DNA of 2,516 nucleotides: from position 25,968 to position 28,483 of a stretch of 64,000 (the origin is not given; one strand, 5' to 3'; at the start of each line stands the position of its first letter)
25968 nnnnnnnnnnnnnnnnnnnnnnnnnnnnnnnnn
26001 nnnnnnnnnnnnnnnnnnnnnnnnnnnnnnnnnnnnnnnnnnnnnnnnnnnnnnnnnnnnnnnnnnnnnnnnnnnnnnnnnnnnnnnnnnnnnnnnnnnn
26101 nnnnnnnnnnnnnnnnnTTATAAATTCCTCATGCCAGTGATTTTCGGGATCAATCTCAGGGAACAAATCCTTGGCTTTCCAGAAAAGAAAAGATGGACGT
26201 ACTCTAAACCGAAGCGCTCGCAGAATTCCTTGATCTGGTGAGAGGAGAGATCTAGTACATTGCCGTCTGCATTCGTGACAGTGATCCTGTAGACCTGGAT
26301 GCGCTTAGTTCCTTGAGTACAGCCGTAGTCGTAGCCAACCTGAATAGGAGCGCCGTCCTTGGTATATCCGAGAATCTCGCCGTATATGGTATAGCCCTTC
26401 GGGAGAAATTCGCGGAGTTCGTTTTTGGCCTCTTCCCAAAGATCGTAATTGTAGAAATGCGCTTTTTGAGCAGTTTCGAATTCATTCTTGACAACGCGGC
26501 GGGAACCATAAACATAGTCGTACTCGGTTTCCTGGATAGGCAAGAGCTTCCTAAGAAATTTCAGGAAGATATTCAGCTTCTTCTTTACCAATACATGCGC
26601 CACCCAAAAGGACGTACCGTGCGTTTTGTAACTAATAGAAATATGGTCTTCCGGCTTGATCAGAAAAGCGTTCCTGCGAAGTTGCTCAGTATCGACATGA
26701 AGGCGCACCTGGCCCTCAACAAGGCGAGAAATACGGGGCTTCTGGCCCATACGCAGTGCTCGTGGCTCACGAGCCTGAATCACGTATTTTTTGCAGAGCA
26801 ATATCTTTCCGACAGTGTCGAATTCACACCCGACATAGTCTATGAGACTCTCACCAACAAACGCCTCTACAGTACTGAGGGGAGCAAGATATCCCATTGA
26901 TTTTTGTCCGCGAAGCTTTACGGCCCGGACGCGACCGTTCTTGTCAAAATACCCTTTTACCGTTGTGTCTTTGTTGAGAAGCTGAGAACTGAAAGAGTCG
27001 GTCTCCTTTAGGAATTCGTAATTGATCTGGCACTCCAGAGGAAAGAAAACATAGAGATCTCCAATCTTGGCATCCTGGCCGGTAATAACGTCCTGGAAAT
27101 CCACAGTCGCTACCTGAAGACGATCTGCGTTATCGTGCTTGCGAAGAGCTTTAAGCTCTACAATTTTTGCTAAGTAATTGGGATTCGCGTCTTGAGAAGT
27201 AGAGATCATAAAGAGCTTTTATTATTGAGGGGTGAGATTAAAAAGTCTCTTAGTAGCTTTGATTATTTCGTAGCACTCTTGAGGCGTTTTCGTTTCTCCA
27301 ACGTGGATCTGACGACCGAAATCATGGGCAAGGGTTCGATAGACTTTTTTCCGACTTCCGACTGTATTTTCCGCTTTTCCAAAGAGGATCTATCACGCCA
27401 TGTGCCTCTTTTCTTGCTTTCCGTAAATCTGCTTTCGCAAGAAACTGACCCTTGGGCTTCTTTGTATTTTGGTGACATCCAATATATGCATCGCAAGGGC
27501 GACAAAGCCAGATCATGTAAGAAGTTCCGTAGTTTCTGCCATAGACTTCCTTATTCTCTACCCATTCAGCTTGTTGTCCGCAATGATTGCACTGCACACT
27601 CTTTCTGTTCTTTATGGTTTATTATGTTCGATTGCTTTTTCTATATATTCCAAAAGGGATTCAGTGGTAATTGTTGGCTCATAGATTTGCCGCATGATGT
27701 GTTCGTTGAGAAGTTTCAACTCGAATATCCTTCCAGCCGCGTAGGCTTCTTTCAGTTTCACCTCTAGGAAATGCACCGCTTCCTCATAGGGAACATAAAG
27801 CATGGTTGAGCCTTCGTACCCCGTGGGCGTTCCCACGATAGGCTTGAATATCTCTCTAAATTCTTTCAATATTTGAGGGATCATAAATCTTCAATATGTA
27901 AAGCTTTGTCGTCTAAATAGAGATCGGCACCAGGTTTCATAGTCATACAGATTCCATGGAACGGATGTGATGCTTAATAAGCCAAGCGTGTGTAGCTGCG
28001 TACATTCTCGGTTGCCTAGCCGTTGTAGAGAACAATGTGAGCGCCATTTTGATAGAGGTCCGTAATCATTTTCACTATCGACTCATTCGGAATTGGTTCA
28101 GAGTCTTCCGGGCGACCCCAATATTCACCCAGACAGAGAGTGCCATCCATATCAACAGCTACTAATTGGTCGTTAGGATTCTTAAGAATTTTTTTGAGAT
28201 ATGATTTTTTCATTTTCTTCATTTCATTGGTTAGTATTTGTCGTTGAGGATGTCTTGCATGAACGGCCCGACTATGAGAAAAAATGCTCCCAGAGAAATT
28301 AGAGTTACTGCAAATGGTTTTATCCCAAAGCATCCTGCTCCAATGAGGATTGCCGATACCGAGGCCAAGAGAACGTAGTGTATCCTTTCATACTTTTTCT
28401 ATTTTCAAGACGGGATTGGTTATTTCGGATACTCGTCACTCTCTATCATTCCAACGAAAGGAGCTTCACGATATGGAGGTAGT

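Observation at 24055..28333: Phage RNA healing-and-sealing operon: T4-like Pnkp plus RNA ligase with uncharacterised partners (207-aa protein, DUF3268 zinc finger, HAD phosphatase)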

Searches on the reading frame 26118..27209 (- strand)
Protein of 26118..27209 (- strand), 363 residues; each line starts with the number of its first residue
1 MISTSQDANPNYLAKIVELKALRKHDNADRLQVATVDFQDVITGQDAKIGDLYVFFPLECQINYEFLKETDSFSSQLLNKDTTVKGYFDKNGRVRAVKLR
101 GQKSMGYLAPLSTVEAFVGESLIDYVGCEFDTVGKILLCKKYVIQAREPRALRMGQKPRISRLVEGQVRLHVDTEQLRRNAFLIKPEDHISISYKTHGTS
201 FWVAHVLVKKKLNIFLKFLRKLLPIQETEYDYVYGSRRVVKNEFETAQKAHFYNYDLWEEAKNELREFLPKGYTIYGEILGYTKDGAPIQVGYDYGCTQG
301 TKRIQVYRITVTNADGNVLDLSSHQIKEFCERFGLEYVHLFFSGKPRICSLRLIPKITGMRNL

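Call 3: search_protein_families(library=pfam, proteins=[window:26118-27209:-], max_evalue=0.1)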
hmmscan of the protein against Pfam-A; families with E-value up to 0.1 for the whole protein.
window:26118-27209:- (363 aa): 2 families
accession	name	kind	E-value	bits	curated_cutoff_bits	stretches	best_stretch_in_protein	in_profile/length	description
PF21189.3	PHA02142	-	6.1e-07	30.2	27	1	13-111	1-92/92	PHA02142 OB-fold domain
PF09414.15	RNA_ligase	-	0.00018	22.1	27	1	190-345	3-129/171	RNA ligase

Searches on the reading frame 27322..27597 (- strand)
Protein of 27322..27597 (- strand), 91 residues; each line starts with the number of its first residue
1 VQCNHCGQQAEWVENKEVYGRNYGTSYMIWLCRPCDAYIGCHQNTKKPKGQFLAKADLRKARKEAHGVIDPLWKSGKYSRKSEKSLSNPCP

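Call 3: search_protein_families(library=pfam, proteins=[window:27322-27597:-], max_evalue=0.1)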
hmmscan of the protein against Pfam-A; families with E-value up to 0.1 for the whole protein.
window:27322-27597:- (91 aa): 3 families
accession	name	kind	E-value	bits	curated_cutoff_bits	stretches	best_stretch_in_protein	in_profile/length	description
PF11672.13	DUF3268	-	1.8e-24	86.8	28.4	1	1-82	3-85/121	zinc-finger-containing domain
PF14354.12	Lar_restr_allev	-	0.025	15.3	28.6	1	2-45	5-37/58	Restriction alleviation protein Lar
PF20120.5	DUF6510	-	0.046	14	26.4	1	2-39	28-61/86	Family of unknown function (DUF6510)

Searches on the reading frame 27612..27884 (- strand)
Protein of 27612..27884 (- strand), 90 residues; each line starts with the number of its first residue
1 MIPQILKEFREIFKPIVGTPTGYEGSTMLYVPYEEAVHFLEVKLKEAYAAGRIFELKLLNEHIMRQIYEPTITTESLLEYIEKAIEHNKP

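Call 3: search_protein_families(library=pfam, proteins=[window:27612-27884:-], max_evalue=0.1)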
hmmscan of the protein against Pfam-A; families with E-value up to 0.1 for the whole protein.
window:27612-27884:- (90 aa): 0 families

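Call 10: search_protein_families(library=phrogs, proteins=[window:27612-27884:-], max_evalue=0.01)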
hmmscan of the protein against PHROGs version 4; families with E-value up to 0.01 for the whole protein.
window:27612-27884:- (90 aa): 0 families

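Call 49: search_protein_families(library=ncbifam, proteins=[window:27612-27884:-], max_evalue=0.01)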
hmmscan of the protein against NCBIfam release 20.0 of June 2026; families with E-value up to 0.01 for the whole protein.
window:27612-27884:- (90 aa): 0 families

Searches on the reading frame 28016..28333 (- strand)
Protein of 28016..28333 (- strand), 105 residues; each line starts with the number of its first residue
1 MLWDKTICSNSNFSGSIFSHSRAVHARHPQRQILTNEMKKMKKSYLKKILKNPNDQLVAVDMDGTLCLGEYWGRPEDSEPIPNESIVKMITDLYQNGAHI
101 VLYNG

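Call 3: search_protein_families(library=pfam, proteins=[window:28016-28333:-], max_evalue=0.1)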
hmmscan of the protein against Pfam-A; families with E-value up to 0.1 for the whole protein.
window:28016-28333:- (105 aa): 1 family
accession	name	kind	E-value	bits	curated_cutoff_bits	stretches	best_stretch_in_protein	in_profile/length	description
PF08282.18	Hydrolase_3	-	0.093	12.9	20.9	0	47-103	46-101/255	haloacid dehalogenase-like hydrolase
